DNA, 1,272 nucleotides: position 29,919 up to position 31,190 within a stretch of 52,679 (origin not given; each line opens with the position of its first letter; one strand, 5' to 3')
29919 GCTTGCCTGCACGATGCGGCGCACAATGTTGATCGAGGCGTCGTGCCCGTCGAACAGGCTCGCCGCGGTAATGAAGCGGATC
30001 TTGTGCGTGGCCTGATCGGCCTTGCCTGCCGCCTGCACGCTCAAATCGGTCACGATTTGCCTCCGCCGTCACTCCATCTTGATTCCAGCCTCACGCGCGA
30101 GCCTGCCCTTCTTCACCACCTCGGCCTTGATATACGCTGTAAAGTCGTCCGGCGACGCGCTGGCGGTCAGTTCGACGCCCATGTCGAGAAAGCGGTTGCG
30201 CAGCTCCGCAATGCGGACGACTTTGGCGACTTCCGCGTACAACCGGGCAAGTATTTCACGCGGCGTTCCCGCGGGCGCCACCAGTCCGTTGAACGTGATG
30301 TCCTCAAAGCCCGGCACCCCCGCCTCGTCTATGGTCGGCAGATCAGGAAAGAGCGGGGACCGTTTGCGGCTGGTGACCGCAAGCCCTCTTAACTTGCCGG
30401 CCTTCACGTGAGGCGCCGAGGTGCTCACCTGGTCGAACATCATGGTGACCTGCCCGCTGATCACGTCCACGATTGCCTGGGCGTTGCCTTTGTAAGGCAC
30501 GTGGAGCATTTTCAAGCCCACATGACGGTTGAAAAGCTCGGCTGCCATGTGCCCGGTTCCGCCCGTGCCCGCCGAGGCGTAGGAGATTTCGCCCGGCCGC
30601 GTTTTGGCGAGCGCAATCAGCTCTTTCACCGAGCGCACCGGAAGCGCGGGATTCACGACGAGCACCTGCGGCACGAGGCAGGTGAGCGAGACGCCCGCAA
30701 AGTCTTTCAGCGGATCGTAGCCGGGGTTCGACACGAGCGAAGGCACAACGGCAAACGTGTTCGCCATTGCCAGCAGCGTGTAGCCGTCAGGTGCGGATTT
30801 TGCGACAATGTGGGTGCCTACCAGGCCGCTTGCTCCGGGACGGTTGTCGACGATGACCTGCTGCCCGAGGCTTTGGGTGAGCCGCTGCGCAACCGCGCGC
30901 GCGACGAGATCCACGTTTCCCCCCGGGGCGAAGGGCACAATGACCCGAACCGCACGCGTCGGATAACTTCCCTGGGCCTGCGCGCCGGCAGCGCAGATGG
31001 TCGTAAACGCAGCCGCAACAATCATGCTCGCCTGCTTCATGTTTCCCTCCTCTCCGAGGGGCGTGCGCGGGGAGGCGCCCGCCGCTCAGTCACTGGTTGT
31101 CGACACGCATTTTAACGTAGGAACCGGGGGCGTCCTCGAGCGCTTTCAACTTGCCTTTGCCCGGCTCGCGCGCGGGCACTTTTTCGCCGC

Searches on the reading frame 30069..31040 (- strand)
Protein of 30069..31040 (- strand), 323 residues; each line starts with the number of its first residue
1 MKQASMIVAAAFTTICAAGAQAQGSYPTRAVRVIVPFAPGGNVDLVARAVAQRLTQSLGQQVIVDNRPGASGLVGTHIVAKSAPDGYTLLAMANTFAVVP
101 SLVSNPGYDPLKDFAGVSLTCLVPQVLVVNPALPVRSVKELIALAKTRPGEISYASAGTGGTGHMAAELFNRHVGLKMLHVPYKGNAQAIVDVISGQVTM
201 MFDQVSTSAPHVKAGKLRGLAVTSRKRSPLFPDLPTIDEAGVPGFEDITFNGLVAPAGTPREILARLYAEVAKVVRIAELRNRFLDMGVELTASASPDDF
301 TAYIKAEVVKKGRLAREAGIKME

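Call 78: search_protein_families(library=pfam, proteins=[window:30069-31040:-])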
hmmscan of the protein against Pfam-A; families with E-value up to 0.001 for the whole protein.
window:30069-31040:- (323 aa): 1 family
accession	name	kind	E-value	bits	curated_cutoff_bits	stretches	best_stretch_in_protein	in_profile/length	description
PF03401.19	TctC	-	1.2e-71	241.9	27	1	46-319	1-273/274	Tripartite tricarboxylate transporter family receptor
